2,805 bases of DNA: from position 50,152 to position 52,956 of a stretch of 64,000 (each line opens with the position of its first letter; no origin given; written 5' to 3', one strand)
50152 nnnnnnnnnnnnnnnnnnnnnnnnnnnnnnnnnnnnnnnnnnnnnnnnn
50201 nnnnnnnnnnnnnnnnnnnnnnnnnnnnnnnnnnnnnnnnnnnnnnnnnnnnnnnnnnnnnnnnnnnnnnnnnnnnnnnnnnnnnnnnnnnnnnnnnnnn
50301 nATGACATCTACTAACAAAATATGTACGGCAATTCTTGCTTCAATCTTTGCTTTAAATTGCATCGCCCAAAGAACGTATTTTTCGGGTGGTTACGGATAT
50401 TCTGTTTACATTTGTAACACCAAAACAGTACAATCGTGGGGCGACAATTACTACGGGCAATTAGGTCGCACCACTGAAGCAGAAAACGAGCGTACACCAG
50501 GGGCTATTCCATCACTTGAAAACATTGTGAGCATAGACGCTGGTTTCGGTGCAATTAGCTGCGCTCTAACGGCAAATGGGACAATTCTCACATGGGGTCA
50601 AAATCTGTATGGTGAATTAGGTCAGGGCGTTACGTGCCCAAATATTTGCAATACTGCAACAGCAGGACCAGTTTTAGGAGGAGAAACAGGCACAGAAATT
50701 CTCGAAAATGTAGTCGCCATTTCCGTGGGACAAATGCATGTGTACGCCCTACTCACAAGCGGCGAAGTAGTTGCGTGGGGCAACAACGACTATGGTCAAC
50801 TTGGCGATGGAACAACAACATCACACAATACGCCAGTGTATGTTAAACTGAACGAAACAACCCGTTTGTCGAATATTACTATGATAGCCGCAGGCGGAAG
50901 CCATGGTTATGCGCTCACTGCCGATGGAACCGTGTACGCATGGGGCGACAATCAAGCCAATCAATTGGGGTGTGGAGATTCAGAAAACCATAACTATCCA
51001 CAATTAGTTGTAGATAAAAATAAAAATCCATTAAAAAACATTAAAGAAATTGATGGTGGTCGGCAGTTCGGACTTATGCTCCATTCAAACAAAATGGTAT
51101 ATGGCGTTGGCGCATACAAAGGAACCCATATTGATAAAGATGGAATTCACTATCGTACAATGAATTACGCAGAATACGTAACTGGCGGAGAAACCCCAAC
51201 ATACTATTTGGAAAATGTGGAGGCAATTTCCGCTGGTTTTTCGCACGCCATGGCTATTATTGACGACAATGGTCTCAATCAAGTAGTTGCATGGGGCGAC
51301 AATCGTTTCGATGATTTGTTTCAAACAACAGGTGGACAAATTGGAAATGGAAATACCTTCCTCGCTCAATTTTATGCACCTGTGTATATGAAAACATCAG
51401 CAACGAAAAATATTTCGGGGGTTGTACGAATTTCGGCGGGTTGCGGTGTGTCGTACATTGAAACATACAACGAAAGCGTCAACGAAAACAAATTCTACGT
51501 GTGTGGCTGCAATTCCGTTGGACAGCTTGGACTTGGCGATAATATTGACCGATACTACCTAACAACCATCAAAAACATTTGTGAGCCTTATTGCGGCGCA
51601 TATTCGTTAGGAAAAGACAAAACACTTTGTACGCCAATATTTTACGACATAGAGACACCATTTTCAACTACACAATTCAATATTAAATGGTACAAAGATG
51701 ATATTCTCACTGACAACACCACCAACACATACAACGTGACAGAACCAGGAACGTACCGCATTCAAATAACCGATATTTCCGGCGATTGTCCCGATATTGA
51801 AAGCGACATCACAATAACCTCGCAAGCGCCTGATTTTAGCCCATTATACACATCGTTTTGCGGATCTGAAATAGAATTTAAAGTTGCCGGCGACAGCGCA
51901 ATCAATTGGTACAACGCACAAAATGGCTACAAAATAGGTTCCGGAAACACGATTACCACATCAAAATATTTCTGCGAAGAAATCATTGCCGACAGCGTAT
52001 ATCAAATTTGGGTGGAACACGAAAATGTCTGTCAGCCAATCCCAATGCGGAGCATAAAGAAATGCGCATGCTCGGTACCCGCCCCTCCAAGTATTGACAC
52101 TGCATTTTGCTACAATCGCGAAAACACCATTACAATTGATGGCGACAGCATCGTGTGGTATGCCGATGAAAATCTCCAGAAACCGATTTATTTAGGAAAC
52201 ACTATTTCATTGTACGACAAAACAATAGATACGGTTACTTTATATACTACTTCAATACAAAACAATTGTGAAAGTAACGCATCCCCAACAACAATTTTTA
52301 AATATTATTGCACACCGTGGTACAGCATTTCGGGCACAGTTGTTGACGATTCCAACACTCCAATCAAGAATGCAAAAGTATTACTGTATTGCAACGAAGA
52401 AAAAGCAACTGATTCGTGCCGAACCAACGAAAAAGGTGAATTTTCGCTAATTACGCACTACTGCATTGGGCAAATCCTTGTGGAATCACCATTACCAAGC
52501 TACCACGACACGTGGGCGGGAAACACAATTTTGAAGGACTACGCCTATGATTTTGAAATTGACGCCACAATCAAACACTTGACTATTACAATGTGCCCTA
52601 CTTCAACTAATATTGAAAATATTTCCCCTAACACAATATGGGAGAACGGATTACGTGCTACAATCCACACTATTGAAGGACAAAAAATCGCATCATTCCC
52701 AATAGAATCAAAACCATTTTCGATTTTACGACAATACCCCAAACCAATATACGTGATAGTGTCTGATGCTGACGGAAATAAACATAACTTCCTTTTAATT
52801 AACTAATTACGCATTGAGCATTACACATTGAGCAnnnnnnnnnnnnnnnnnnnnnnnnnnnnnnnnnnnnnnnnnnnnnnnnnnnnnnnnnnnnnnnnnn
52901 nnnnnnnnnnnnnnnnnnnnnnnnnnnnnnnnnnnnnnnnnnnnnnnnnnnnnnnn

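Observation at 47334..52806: ECF sigma / FecR anti-sigma module wired to an STN-domain mini-barrel and an RCC1-propeller surface protein instead of a TonB-dependent transducer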

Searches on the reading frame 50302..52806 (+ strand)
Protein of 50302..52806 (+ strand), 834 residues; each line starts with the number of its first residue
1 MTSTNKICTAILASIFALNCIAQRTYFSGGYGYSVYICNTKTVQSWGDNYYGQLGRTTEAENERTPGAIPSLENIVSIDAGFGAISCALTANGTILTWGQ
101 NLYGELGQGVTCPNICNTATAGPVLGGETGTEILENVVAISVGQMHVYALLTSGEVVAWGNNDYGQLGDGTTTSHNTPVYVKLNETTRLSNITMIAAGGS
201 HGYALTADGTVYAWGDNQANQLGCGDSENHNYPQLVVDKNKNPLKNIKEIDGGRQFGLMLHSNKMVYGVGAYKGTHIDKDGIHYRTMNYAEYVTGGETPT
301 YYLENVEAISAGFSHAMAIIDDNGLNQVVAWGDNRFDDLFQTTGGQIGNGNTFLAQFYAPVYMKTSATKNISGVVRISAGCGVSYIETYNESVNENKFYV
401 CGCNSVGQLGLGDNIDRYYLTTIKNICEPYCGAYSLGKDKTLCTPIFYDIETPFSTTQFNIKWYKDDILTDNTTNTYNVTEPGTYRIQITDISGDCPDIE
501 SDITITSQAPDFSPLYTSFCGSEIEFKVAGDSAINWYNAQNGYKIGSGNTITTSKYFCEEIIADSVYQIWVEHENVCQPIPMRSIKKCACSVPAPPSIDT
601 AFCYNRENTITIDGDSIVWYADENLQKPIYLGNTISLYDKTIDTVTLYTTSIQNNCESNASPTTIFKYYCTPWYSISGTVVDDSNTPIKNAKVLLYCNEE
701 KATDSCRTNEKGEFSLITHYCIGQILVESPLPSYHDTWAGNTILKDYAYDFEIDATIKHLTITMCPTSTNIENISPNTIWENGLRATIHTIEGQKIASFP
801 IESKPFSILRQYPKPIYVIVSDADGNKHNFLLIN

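Call 3: search_protein_families(library=pfam, proteins=[window:50302-52806:+], max_evalue=1)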
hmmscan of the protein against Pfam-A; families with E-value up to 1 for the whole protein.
window:50302-52806:+ (834 aa): 11 families
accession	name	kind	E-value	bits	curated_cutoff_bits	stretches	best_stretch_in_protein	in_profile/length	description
PF25390.1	WD40_RLD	-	3.8e-64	217.7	150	2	27-384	36-361/363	RCC1-like domain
PF00415.24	RCC1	-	3.8e-44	149.5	21.7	5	153-205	1-50/50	Regulator of chromosome condensation (RCC1) repeat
PF13540.12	RCC1_2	-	2.4e-36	123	22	5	192-221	1-30/30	Regulator of chromosome condensation (RCC1) repeat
PF13620.12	CarboxypepD_reg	-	1.8e-07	31.8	32.3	1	675-716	1-42/82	Carboxypeptidase regulatory-like domain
PF25384.1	Alsin_RLD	-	5.1e-05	23.2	100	1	147-225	236-310/405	Alsin RCC1-like domain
PF19081.6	Ig_7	-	0.00016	22.3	27.3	1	593-660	1-75/84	Ig-like domain CHU_C associated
PF13715.12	CarbopepD_reg_2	-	0.0021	18.5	32.2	1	676-717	1-39/88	CarboxypepD_reg-like domain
PF20598.4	DUF6795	-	0.015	16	27.4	1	676-718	1-45/103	Domain of unknown function (DUF6795)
PF02369.22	Big_1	-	0.024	15.1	34.9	1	676-715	21-63/93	Bacterial Ig-like domain (group 1)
PF23193.1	NOMO_3rd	-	0.059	13.8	27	1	676-717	3-45/120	NOMO third transthyretin-like domain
PF01060.29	TTR-52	-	0.084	13.9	24.9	0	685-718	8-45/79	Transthyretin-like family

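Call 4: search_protein_families(library=ncbifam, proteins=[window:50302-52806:+], max_evalue=1)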
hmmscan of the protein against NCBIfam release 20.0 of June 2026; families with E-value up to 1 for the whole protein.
window:50302-52806:+ (834 aa): 1 family
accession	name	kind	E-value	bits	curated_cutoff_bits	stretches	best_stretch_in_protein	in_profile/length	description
TIGR04134.1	lipo_with_rSAM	hypoth_equivalog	8.1e-05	22.7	39.8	1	660-718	24-91/150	radical SAM-associated putative lipoprotein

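Call 60: find_homologous_proteins(query=window:50302-52806:+, max_evalue=1e-20)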
Query window:50302-52806:+ (834 aa): 6085 proteins with E <= 1e-20 among 8000 candidates; the best 120 are listed.
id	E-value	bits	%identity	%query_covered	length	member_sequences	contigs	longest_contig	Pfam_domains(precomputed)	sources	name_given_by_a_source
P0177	0.0e+0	1926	99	100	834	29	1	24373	PF00415.25,PF13540.13,PF13620.13,PF25384.2,PF25390.2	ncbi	-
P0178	0.0e+0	1328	69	97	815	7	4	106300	PF00415.25,PF13540.13,PF13620.13,PF25390.2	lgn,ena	-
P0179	0.0e+0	1222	63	99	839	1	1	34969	PF00415.25,PF13540.13,PF25384.2,PF25390.2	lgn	-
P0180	0.0e+0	1156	61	100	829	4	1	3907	PF00415.25,PF13540.13,PF25384.2,PF25390.2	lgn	-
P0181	0.0e+0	1091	57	100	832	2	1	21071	PF00415.25,PF13540.13,PF25384.2,PF25390.2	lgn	-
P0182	0.0e+0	1055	56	100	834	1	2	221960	PF00415.25,PF13540.13,PF19081.7,PF25390.2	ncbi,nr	ncbi:MAG: hypothetical protein MJ198_00910 [Bacteroidales bacterium]|nr:hypothetical protein [Bacter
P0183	0.0e+0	1048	54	100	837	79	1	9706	PF00415.25,PF13540.13,PF19081.7,PF25390.2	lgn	-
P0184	0.0e+0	1016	55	97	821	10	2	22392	PF00415.25,PF13540.13,PF25384.2,PF19081.7,PF25390.2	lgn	-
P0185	0.0e+0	1012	55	98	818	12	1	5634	PF00415.25,PF13540.13,PF19081.7,PF25390.2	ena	-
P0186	1.6e-285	968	54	95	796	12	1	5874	PF00415.25,PF13540.13,PF13620.13,PF25384.2,PF19081.7,PF25390.2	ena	-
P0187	2.5e-274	931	52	99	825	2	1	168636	PF00415.25,PF13540.13,PF13620.13,PF19081.7,PF25390.2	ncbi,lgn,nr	ncbi:MAG: hypothetical protein MJ197_00855 [Bacteroidales bacterium]|nr:hypothetical protein [Bacter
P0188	1.5e-271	922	52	95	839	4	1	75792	PF00415.25,PF13540.13,PF25384.2,PF25390.2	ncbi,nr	ncbi:MAG: hypothetical protein MJ204_06095 [Bacteroidales bacterium]|nr:hypothetical protein [Bacter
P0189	1.7e-247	842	48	93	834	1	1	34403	PF00415.25,PF13540.13,PF25384.2,PF25390.2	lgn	-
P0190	3.1e-246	838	47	97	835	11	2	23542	PF00415.25,PF13540.13,PF25384.2,PF25390.2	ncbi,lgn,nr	ncbi:MAG: Regulator of chromosome condensation (RCC1) repeat protein [Bacteroidetes bacterium ADurb.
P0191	5.3e-245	834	48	95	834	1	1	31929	PF00415.25,PF13540.13,PF25384.2,PF25390.2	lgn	-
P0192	3.4e-244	831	48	93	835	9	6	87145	PF00415.25,PF13540.13,PF25384.2,PF25390.2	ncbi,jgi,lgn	jgi:alpha-tubulin suppressor-like RCC1 family protein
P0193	8.7e-231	787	47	94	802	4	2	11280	PF00415.25,PF13540.13,PF25384.2,PF25390.2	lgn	-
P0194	7.0e-211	721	44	98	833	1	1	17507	PF00415.25,PF13540.13,PF25384.2,PF19081.7,PF25390.2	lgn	-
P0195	1.9e-208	713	43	94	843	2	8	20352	PF00415.25,PF13540.13,PF25384.2,PF25390.2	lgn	-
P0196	4.0e-208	712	44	97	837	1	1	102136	PF00415.25,PF13540.13,PF25384.2,PF25390.2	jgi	-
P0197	9.5e-207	707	43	97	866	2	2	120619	PF00415.25,PF13540.13,PF25384.2,PF19081.7,PF25390.2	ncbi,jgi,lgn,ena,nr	ncbi:MAG: hypothetical protein FWC39_07550 [Bacteroidetes bacterium]|nr:hypothetical protein [Bacter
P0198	1.1e-203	697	46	90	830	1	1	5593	PF00415.25,PF13540.13,PF25384.2,PF25390.2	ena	-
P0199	3.9e-203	695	42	96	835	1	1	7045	PF00415.25,PF13540.13,PF25384.2,PF19081.7,PF25390.2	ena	-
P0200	2.4e-201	689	42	95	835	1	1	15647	PF00415.25,PF13540.13,PF25390.2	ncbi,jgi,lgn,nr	ncbi:MAG: hypothetical protein LBU90_01545 [Bacteroidales bacterium]|jgi:alpha-tubulin suppressor-li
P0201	1.3e-195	670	44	90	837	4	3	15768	PF00415.25,PF13540.13,PF25384.2,PF25390.2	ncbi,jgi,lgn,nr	ncbi:MAG: hypothetical protein PF481_03935 [Bacteroidales bacterium]|jgi:alpha-tubulin suppressor-li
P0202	3.3e-195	669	42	94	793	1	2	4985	PF00415.25,PF13540.13,PF25384.2,PF25390.2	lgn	-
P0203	2.6e-194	666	42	95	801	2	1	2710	PF00415.25,PF13540.13,PF25384.2,PF25390.2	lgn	-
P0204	2.9e-193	663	61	50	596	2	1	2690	PF00415.25,PF13540.13,PF25384.2,PF25390.2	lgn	-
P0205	1.0e-192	661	43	91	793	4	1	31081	PF00415.25,PF13540.13,PF25384.2,PF25390.2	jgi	jgi:alpha-tubulin suppressor-like RCC1 family protein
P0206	6.9e-192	658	43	95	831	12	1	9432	PF00415.25,PF13540.13,PF25384.2,PF25390.2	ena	-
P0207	1.4e-189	650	60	50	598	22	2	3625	PF00415.25,PF13540.13,PF25384.2,PF25390.2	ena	-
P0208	7.0e-188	645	43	92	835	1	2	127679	PF00415.25,PF13540.13,PF25384.2,PF25390.2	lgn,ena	-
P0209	5.9e-184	632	42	89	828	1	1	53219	PF00415.25,PF13540.13,PF25384.2,PF25390.2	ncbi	ncbi:MAG: hypothetical protein R6U95_08045 [Bacteroidales bacterium]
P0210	4.7e-179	616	52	56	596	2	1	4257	PF00415.25,PF13540.13,PF25390.2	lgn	-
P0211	9.1e-177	608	54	54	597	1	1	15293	PF00415.25,PF13540.13,PF25384.2,PF25390.2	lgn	-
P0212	3.8e-176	606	51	59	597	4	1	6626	PF00415.25,PF13540.13,PF25390.2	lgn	-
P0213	1.6e-175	604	58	51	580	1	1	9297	PF00415.25,PF13540.13,PF25384.2,PF25390.2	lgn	-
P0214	4.7e-173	596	54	51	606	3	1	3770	PF00415.25,PF13540.13,PF13620.13,PF25384.2,PF25390.2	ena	-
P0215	5.2e-162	559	34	48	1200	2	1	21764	PF00415.25,PF18962.8,PF13540.13,PF25384.2,PF25390.2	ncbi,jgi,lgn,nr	ncbi:MAG TPA: T9SS type A sorting domain-containing protein [Bacteroidia bacterium]|nr:T9SS type A s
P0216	5.7e-160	553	30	51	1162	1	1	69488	PF19406.6,PF00415.25,PF13540.13,PF25384.2,PF25390.2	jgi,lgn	jgi:alpha-tubulin suppressor-like RCC1 family protein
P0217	6.0e-148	513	37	96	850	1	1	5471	PF00415.25,PF13540.13,PF25384.2,PF19081.7,PF25390.2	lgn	-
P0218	1.1e-146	509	32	47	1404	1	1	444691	PF02412.24,PF00415.25,PF13540.13,PF25384.2,PF18884.6,PF25390.2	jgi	jgi:alpha-tubulin suppressor-like RCC1 family protein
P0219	5.3e-144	500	33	38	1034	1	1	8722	PF00415.25,PF13540.13,PF25384.2,PF25390.2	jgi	jgi:alpha-tubulin suppressor-like RCC1 family protein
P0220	2.2e-142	494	31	47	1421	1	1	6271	PF02412.24,PF00415.25,PF13540.13,PF25384.2,PF25390.2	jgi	jgi:alpha-tubulin suppressor-like RCC1 family protein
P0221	9.7e-142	492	34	39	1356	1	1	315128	PF00415.25,PF13287.13,PF13290.14,PF18998.7,PF13540.13,PF25384.2,PF25390.2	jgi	-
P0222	1.4e-139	485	34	41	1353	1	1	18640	PF00415.25,PF13287.13,PF13290.14,PF13540.13,PF25384.2,PF25390.2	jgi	jgi:alpha-tubulin suppressor-like RCC1 family protein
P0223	2.9e-136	474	35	56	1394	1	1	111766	PF00415.25,PF18998.7,PF13540.13,PF25384.2,PF02017.22,PF25390.2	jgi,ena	-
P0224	1.1e-135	472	30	51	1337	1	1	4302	PF00415.25,PF13540.13,PF25384.2,PF25390.2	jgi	jgi:alpha-tubulin suppressor-like RCC1 family protein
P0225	1.4e-135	472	33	39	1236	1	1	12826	PF00415.25,PF13540.13,PF25384.2,PF25390.2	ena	-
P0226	1.5e-135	472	33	48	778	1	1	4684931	PF00415.25,PF13540.13,PF25384.2,PF25390.2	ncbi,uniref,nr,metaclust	ncbi:RCC1 domain-containing protein [Chloroflexus aggregans]|uniref:Regulator of chromosome condensa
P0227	5.7e-134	466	33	49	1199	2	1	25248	PF00415.25,PF18962.8,PF13540.13,PF25384.2,PF25390.2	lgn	-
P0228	4.0e-133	464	34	49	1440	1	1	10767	PF00415.25,PF13540.13,PF25384.2,PF25390.2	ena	-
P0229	4.4e-131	457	31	47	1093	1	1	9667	PF00415.25,PF18998.7,PF13540.13,PF25384.2,PF25390.2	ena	-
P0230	3.8e-130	454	29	45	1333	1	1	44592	PF00415.25,PF13540.13,PF25384.2,PF25390.2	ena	-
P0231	1.2e-128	449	34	39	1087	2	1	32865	PF13715.13,PF00415.25,PF14686.13,PF17802.8,PF13540.13,PF13620.13,PF25384.2,PF09430.17,PF22904.4,PF17210.10,PF25390.2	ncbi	-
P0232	7.1e-128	446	34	43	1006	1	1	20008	PF00415.25,PF13540.13,PF25384.2,PF25390.2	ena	-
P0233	1.1e-127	446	30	48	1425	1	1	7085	PF01839.30,PF12256.15,PF00415.25,PF13517.13,PF13540.13,PF25384.2,PF25390.2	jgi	-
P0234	5.7e-127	443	29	47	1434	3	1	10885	PF00415.25,PF20082.5,PF13540.13,PF25384.2,PF25390.2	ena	-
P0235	1.3e-126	442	37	28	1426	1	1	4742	PF01839.30,PF12256.15,PF00415.25,PF13517.13,PF13540.13,PF25384.2,PF25390.2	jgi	-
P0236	2.3e-126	441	29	48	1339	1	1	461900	PF00415.25,PF13540.13,PF25384.2,PF25390.2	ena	-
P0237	2.8e-125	438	33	46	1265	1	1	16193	PF00415.25,PF13540.13,PF25384.2,PF25390.2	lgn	-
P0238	3.7e-125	437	31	47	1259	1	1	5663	PF00415.25,PF20082.5,PF16640.12,PF13540.13,PF25384.2,PF25390.2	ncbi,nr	ncbi:MAG: RCC1 repeat-containing protein [bacterium]|nr:RCC1 repeat-containing protein [bacterium]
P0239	5.2e-124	434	35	37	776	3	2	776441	PF00415.25,PF13540.13,PF25384.2,PF25390.2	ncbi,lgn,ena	-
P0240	7.1e-124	433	31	47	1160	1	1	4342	PF00415.25,PF13540.13,PF25384.2,PF25390.2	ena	-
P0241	5.9e-123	430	28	40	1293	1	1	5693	PF00415.25,PF16640.12,PF13540.13,PF25384.2,PF25390.2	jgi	jgi:alpha-tubulin suppressor-like RCC1 family protein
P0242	8.6e-123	430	34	45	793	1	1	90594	PF00415.25,PF13540.13,PF25384.2,PF25390.2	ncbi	-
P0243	1.6e-122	429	32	49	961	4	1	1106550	PF00415.25,PF13540.13,PF25384.2,PF25390.2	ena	-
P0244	2.4e-122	428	32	47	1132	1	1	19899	PF00415.25,PF13540.13,PF25384.2,PF25390.2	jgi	jgi:alpha-tubulin suppressor-like RCC1 family protein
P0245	3.0e-121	424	33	47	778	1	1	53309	PF00415.25,PF13540.13,PF25384.2,PF25390.2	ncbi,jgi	jgi:alpha-tubulin suppressor-like RCC1 family protein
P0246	4.5e-121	424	32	47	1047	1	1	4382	PF00415.25,PF13540.13,PF25384.2,PF25390.2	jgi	jgi:alpha-tubulin suppressor-like RCC1 family protein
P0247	5.7e-121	423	32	49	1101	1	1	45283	PF00415.25,PF13540.13,PF25384.2,PF25390.2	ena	-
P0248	1.6e-120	422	30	49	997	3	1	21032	PF00415.25,PF13540.13,PF25384.2,PF25390.2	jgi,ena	-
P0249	2.1e-120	422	39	25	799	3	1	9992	PF00415.25,PF13540.13,PF25384.2,PF25390.2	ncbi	-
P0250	2.3e-120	421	29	48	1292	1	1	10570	PF00415.25,PF13540.13,PF25384.2,PF25390.2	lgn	-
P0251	2.3e-120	421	40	24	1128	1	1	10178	PF00415.25,PF13540.13,PF07699.20,PF25384.2,PF25390.2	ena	-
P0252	1.0e-118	416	30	40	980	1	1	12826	PF00415.25,PF13540.13,PF25384.2,PF25390.2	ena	-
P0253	1.0e-118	416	29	47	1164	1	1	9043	PF00415.25,PF13540.13,PF25384.2,PF25390.2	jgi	jgi:alpha-tubulin suppressor-like RCC1 family protein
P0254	2.9e-118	415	35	39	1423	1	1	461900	PF00415.25,PF13540.13,PF25384.2,PF25390.2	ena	-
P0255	5.7e-118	414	32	46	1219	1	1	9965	PF00415.25,PF13540.13,PF25384.2,PF00041.28,PF25390.2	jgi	jgi:alpha-tubulin suppressor-like RCC1 family protein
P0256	5.2e-117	410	34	48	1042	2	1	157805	PF07494.18,PF00415.25,PF08308.18,PF17802.8,PF13540.13,PF13620.13,PF25384.2,PF25390.2,PF13715.13,PF02369.23,PF05593.20,PF14686.13,PF24025.2,PF09430.17,PF06739.18,PF22904.4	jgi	jgi:alpha-tubulin suppressor-like RCC1 family protein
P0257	1.4e-116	409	27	48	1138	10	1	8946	PF00415.25,PF13540.13,PF25384.2,PF25390.2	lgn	-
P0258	2.2e-116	408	29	55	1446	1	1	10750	PF00415.25,PF13540.13,PF22755.3,PF16819.12,PF25384.2,PF25390.2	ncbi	-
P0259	5.8e-115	404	29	49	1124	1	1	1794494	PF00415.25,PF13540.13,PF25384.2,PF25390.2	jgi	jgi:alpha-tubulin suppressor-like RCC1 family protein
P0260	1.9e-114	402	31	47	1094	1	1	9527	PF00415.25,PF13540.13,PF25384.2,PF25390.2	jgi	-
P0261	2.4e-114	402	31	42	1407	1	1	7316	PF00415.25,PF13540.13,PF25384.2,PF25390.2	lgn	-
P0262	4.9e-114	401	36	36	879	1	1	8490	PF00415.25,PF13540.13,PF25384.2,PF25390.2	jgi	jgi:alpha-tubulin suppressor-like RCC1 family protein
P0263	5.9e-114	400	33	47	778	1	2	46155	PF00415.25,PF13540.13,PF25384.2,PF25390.2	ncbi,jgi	jgi:alpha-tubulin suppressor-like RCC1 family protein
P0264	1.1e-113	399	30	44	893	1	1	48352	PF00415.25,PF13540.13,PF25384.2,PF25390.2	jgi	jgi:alpha-tubulin suppressor-like RCC1 family protein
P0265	4.7e-113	397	32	47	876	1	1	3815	PF00415.25,PF13540.13,PF25384.2,PF25390.2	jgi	jgi:alpha-tubulin suppressor-like RCC1 family protein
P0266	6.6e-113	397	32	49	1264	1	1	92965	PF00415.25,PF13540.13,PF25384.2,PF25390.2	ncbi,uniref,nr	ncbi:RCC1 repeat-containing protein [Archangium sp.]|uniref:RCC1 domain-containing protein n=1 Tax=A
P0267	7.3e-113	397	34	47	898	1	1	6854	PF00415.25,PF13540.13,PF25384.2,PF25390.2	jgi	jgi:alpha-tubulin suppressor-like RCC1 family protein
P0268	8.5e-113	396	32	49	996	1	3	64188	PF02412.24,PF19797.5,PF00415.25,PF13540.13,PF25384.2,PF25390.2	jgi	jgi:alpha-tubulin suppressor-like RCC1 family protein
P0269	6.3e-112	394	-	-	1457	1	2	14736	PF00415.25,PF13540.13,PF25384.2,PF25390.2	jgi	jgi:alpha-tubulin suppressor-like RCC1 family protein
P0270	1.6e-111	392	32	46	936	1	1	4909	PF00415.25,PF16640.12,PF13540.13,PF25384.2,PF25390.2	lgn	-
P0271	4.4e-111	391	31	51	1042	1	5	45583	PF00415.25,PF05593.20,PF13287.13,PF13290.14,PF13540.13,PF25384.2,PF03174.20,PF25390.2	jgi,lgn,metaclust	metaclust:\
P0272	4.9e-111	391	36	73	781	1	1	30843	PF00415.25,PF13540.13,PF19081.7,PF25390.2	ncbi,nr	ncbi:MAG: hypothetical protein IPO21_18640 [Bacteroidales bacterium]|nr:hypothetical protein [Bacter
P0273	5.1e-111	391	33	90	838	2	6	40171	PF00415.25,PF18962.8,PF13540.13,PF25384.2,PF25390.2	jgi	-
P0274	5.9e-111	390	34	38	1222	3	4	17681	PF00415.25,PF20082.5,PF13540.13,PF25384.2,PF25390.2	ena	-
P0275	1.5e-110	389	29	47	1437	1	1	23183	PF00415.25,PF13540.13,PF10102.15,PF25384.2,PF25390.2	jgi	jgi:alpha-tubulin suppressor-like RCC1 family protein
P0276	1.9e-110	389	35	45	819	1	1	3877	PF00415.25,PF13540.13,PF25384.2,PF25390.2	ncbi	-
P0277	3.6e-110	388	30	51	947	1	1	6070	PF00415.25,PF13540.13,PF25384.2,PF25390.2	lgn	-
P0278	2.6e-109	385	33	42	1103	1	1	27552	PF17963.8,PF00415.25,PF13540.13,PF25384.2,PF25390.2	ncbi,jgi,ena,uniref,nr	ncbi:hypothetical protein [Mesotoga sp. UBA5847]|jgi:alpha-tubulin suppressor-like RCC1 family prote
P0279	2.9e-109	385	31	47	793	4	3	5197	PF00415.25,PF13540.13,PF25384.2,PF25390.2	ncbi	-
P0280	4.4e-109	384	35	83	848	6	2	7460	PF00415.25,PF18962.8,PF13540.13,PF25384.2,PF19081.7,PF25390.2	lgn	-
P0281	5.3e-109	384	37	29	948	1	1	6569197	PF00415.25,PF13540.13,PF00395.26,PF25384.2,PF25390.2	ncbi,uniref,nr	ncbi:RCC1 domain-containing protein [Paenibacillus hexagrammi]|uniref:S-layer homology domain-contai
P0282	6.4e-109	384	30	51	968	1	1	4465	PF00415.25,PF13540.13,PF25384.2,PF25390.2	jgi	jgi:alpha-tubulin suppressor-like RCC1 family protein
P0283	8.1e-109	383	37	29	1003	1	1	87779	PF02412.24,PF11617.14,PF00415.25,PF13540.13,PF25384.2,PF25390.2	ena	-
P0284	1.5e-108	382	35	31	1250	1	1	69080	PF22073.3,PF15780.12,PF00415.25,PF13540.13,PF25384.2,PF22544.3,PF25390.2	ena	-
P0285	2.2e-108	382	31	46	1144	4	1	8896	PF00415.25,PF13540.13,PF25384.2,PF25390.2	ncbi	-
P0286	2.3e-108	382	32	45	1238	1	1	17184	PF13715.13,PF00415.25,PF13540.13,PF13620.13,PF25384.2,PF03415.20,PF25390.2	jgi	jgi:alpha-tubulin suppressor-like RCC1 family protein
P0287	4.1e-108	381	31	50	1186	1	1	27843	PF13715.13,PF00415.25,PF13540.13,PF13620.13,PF25384.2,PF25390.2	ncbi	-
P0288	4.4e-108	381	31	49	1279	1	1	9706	PF00415.25,PF13540.13,PF25384.2,PF25390.2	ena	-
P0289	7.6e-108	380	31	48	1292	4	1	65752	PF00415.25,PF17957.8,PF16640.12,PF13540.13,PF18203.7,PF25384.2,PF25390.2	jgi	jgi:alpha-tubulin suppressor-like RCC1 family protein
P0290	8.8e-108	380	29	50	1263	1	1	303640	PF02412.24,PF00415.25,PF13540.13,PF25384.2,PF18884.6,PF25390.2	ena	-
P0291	1.4e-107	379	30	44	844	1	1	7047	PF00415.25,PF13540.13,PF25384.2,PF25390.2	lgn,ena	-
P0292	1.7e-107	379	29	46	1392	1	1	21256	PF01839.30,PF00415.25,PF13517.13,PF13540.13,PF25384.2,PF25390.2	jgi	jgi:alpha-tubulin suppressor-like RCC1 family protein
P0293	2.2e-107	379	30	42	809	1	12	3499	PF00415.25,PF13540.13,PF25384.2,PF25390.2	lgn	-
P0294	2.3e-107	378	31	47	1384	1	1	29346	PF00415.25,PF13540.13,PF25384.2,PF25390.2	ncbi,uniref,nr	ncbi:RCC1 domain-containing protein [Ructibacterium gallinarum]|uniref:RCC1-like domain-containing p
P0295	2.7e-107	378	30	47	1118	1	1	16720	PF00415.25,PF20082.5,PF13540.13,PF25384.2,PF25390.2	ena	-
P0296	5.6e-107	377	30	61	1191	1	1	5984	PF25059.2,PF01833.31,PF00415.25,PF14433.12,PF13540.13,PF25384.2,PF00041.28,PF25390.2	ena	-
